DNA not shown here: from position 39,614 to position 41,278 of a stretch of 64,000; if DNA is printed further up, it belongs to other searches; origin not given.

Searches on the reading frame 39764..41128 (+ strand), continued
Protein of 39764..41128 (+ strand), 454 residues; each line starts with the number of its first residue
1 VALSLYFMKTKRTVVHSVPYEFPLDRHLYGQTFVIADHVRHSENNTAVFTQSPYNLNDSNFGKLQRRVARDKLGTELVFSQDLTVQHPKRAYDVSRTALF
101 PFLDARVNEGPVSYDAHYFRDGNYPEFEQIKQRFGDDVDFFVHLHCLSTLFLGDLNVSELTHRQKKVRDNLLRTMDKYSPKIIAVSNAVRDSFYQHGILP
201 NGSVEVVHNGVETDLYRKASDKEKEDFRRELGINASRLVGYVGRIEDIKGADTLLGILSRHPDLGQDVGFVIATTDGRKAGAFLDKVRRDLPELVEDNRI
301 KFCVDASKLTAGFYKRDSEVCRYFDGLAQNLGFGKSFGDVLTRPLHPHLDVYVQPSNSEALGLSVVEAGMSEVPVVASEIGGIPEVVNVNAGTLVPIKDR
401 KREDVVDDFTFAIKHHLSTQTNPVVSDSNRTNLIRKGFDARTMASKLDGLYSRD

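Call 41: find_encoding_contigs(protein=P0241, flank=6000, max_places=1)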
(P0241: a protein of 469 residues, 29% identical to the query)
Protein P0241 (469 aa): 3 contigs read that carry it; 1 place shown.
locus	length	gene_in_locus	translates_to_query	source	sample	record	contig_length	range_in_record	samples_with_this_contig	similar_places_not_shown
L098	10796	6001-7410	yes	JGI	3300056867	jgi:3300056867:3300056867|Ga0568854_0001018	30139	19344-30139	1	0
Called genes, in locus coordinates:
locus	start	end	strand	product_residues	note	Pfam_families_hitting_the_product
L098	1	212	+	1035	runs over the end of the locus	PF22627:AglB_core-like (faint)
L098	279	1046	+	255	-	-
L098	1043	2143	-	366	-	-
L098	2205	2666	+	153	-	PF13428:TPR_14 (faint), PF12895:ANAPC3 (faint), PF14559:TPR_19 (faint)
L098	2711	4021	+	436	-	PF18195:GatD_N, PF00710:Asparaginase, PF17763:Asparaginase_C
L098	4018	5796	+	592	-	PF02934:GatB_N, PF02938:GAD, PF02637:GatB_Yqey (weak)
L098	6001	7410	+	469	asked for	PF13439:Glyco_transf_4 (weak), PF00534:Glycos_transf_1, PF13692:Glyco_trans_1_4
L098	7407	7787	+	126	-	-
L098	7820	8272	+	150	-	-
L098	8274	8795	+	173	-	PF03692:CxxCxxCC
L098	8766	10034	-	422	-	PF01566:Nramp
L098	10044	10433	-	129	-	PF01325:Fe_dep_repress (weak), PF25213:HVO_A0261_N (weak), PF01047:MarR (weak), PF13545:HTH_Crp_2 (weak), PF01978:TrmB (weak), PF09339:HTH_IclR (weak), PF13412:HTH_24 (weak), PF02742:Fe_dep_repr_C, +1 more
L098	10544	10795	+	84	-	?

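Call 53: predict_structure(alignment_id=A3)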
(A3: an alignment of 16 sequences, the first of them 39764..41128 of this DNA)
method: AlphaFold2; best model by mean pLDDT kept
length: 454 residues; sequences in the alignment: 16
mean_pLDDT: 86.0   pTM: 0.86
mean pLDDT of the five models: 86.0, 85.7, 84.3, 83.5, 83.2
residues with pLDDT >= 90: 212; 70-90: 205; 50-70: 21; < 50: 16
segments of 3 or more residues with pLDDT < 50: 1-7, 83-91
pLDDT, mean of each block of 10 residues (from residue 1): 50 89 76 83 92 77 89 87 47 77 92 87 82 93 86 80 88 89 91 88 90 91 95 95 87 95 91 79 91 93 80 73 84 79 92 86 89 94 86 91 96 94 91 94 93 75
secondary structure, 60 per line:
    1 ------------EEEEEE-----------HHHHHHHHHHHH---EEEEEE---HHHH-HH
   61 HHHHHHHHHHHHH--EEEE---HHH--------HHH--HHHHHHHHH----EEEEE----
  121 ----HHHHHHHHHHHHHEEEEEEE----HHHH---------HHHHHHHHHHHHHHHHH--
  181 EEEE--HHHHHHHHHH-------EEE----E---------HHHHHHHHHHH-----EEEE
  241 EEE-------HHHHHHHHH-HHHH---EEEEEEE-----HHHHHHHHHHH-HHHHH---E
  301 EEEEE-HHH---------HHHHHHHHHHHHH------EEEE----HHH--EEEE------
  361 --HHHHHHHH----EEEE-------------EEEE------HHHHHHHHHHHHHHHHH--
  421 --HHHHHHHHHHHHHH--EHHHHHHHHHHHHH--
elements in order: E13-18 H30-41 E45-50 H54-57 H59-73 E76-79 H99-107 E112-116 H125-137 E138-144 H149-152 H162-178 E181-184 H187-196 E204-206 H221-231 E237-243 H251-259 H261-264 E268-274 H280-290 H292-296 E300-305 H319-331 E338-341 E351-354 H363-370 E375-378 E392-395 H402-418 H423-436 H440-452

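Call 55: fold_search(model_id=the predicted structure, library=pdb)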
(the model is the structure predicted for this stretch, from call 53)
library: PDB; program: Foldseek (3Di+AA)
matches with E <= 10: 1546; with E <= 0.001: 355
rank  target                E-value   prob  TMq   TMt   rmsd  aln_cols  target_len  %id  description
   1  6tvp_B                4.2e-17  1.00  0.54  0.61   9.3       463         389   18  Structure of Mycobacterium smegmatis alpha-maltose-1-phosphate synthase GlgM (released 2020-04-22)
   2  3c4q_B                1.6e-16  1.00  0.66  0.75   4.6       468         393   16  Structure of the retaining glycosyltransferase MshA : The first step in mycothiol biosynthesis. Organism : Corynebacte (released 2008-04-01)
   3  6tvp_A                1.8e-16  1.00  0.56  0.64   8.9       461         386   18  Structure of Mycobacterium smegmatis alpha-maltose-1-phosphate synthase GlgM (released 2020-04-22)
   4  3c48_B                8.8e-16  1.00  0.36  0.41  12.7       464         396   16  Structure of the retaining glycosyltransferase MshA: The first step in mycothiol biosynthesis. Organism: Corynebacteri (released 2008-03-25)
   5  3c48_A                1.3e-15  1.00  0.36  0.41  13.4       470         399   16  Structure of the retaining glycosyltransferase MshA: The first step in mycothiol biosynthesis. Organism: Corynebacteri (released 2008-03-25)
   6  4xsu_B                1.4e-15  1.00  0.62  0.75   4.7       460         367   16  Crystal structure of Anabaena Alr3699/HepE in complex with UDP and glucose (released 2016-01-13)
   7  3c4q_A                1.4e-15  1.00  0.61  0.69   5.8       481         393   15  Structure of the retaining glycosyltransferase MshA : The first step in mycothiol biosynthesis. Organism : Corynebacte (released 2008-04-01)
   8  4xsu_A                1.6e-15  1.00  0.62  0.75   4.9       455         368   16  Crystal structure of Anabaena Alr3699/HepE in complex with UDP and glucose (released 2016-01-13)
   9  4xso_A                2.0e-15  1.00  0.60  0.73   5.7       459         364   17  Crystal structure of apo-form Alr3699/HepE from Anabaena sp. strain PCC 7120 (released 2016-01-13)
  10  4xsr_B                2.5e-15  1.00  0.61  0.75   4.9       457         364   18  Crystal structure of Anabaena Alr3699/HepE in complex with UDP-glucose (released 2016-01-13)
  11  7mi0                  3.9e-15  1.00  0.62  0.73   5.7       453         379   16  Crystal Structure of Glycosyltransferase from Rickettsia africae ESF-5 (released 2021-04-28)
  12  4xsp_A                8.2e-15  1.00  0.62  0.76   5.1       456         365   17  Crystal structure of Anabaena Alr3699/HepE in complex with UDP (released 2016-01-13)
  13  6n1x                  4.4e-14  1.00  0.57  0.67   7.2       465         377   15  BshA from Staphylococcus aureus complexed with UDP and N-acetylglucosamine (released 2019-08-21)
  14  3mbo_C                4.9e-14  1.00  0.60  0.72   5.5       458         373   15  Crystal Structure of the Glycosyltransferase BaBshA bound with UDP and L-malate (released 2010-09-29)
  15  6kih_B                5.2e-14  1.00  0.62  0.70   7.0       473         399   17  Sucrose-phosphate synthase (tll1590) from Thermosynechococcus elongatus (released 2020-05-27)
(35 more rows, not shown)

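Call 56: search_protein_families(library=pfam, proteins=[L097:7446-7829:+, L098:7407-7787:+, L098:7820-8272:+, L096:2830-3201:+], max_evalue=0.01)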
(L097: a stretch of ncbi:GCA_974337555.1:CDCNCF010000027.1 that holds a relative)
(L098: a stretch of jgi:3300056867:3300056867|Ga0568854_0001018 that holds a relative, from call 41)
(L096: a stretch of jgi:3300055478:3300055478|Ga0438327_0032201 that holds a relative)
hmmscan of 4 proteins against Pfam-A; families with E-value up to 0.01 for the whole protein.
L097:7446-7829:+ (127 aa): 0 families

L098:7407-7787:+ (126 aa): 0 families

L098:7820-8272:+ (150 aa): 0 families

L096:2830-3201:+ (123 aa): 0 families

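Call 70: search_protein_representatives(alignment_id=A3)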
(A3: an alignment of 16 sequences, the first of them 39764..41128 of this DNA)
Query: 16 sequences, 449 profile positions. Proteins with E-value up to 0.001 (for the whole library): 194943; up to 1e-10: 35137; up to 1e-30: 203. The best 150 are listed.
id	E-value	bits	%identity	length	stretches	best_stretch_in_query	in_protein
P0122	3.9e-188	642.6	-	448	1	2-448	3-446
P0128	5.2e-169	579.5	-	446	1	4-448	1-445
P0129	3.0e-165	567.1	-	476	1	3-448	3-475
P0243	3.3e-159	547.2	-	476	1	2-448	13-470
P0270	1.4e-151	522.1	-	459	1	5-448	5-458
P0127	5.0e-148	510.4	-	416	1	37-448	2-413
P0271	1.3e-120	420.0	-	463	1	3-447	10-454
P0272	6.4e-115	401.3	-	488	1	2-447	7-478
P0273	2.7e-102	359.6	-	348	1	115-448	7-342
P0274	6.0e-96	338.7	-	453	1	3-446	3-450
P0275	9.8e-94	331.4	-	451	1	4-448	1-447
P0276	6.1e-92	325.5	-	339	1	128-447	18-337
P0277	8.7e-92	325.0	-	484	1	3-444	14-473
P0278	5.9e-89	315.7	-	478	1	3-445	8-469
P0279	8.4e-89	315.2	-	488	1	2-445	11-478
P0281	1.7e-87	310.9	-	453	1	4-442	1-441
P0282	7.6e-87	308.7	-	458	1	2-447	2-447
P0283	1.4e-84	301.2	-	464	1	2-447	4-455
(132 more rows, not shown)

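Call 71: list_cluster_members(proteins=[P0270, P0271, P0272, P0274, P0275, P0277, P0278, P0281, P0282, P0283])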
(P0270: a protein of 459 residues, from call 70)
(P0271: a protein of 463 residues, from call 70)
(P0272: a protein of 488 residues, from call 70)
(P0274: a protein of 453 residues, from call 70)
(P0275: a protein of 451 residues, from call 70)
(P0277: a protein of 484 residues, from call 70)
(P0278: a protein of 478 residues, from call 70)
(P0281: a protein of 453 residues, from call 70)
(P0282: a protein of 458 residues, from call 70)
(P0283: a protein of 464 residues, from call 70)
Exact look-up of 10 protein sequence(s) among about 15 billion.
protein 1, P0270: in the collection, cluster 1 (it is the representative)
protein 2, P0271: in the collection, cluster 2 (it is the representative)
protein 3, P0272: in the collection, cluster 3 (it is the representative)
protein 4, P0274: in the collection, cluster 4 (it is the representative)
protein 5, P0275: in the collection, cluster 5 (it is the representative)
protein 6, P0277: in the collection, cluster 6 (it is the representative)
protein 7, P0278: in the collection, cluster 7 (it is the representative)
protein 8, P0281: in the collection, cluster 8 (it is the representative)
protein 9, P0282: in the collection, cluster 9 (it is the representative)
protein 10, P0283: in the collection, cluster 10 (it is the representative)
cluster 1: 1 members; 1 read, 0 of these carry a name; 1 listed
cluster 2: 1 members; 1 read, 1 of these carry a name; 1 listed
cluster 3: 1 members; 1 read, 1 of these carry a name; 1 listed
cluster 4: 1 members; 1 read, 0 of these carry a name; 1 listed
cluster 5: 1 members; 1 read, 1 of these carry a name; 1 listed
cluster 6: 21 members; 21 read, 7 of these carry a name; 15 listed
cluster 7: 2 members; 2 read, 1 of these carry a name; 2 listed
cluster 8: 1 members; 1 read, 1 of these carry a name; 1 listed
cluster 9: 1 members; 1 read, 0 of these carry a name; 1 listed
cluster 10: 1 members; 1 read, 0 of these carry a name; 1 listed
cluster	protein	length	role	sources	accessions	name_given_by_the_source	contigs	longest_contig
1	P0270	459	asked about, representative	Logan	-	-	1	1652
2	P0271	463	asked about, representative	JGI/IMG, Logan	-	glycosyltransferase involved in cell wall biosynthesis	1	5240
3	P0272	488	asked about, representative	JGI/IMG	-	glycosyltransferase involved in cell wall biosynthesis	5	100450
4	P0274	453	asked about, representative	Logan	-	-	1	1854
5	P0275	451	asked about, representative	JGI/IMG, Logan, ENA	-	glycosyltransferase involved in cell wall biosynthesis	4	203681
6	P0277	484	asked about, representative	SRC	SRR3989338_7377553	-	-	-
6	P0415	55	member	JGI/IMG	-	hypothetical protein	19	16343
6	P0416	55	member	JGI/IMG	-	hypothetical protein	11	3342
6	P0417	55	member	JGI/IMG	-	hypothetical protein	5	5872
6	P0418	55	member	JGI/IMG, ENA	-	hypothetical protein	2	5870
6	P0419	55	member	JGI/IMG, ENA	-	hypothetical protein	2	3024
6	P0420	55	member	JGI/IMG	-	hypothetical protein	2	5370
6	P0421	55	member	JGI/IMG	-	hypothetical protein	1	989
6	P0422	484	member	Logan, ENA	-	-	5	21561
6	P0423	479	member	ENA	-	-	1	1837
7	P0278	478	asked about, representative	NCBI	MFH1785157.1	MAG: glycosyltransferase [Candidatus Micrarchaeota archaeon]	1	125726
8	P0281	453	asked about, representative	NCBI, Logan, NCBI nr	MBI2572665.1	glycosyltransferase family 4 protein [Candidatus Woesearchaeota archaeon]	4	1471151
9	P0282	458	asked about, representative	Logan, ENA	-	-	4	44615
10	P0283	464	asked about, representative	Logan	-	-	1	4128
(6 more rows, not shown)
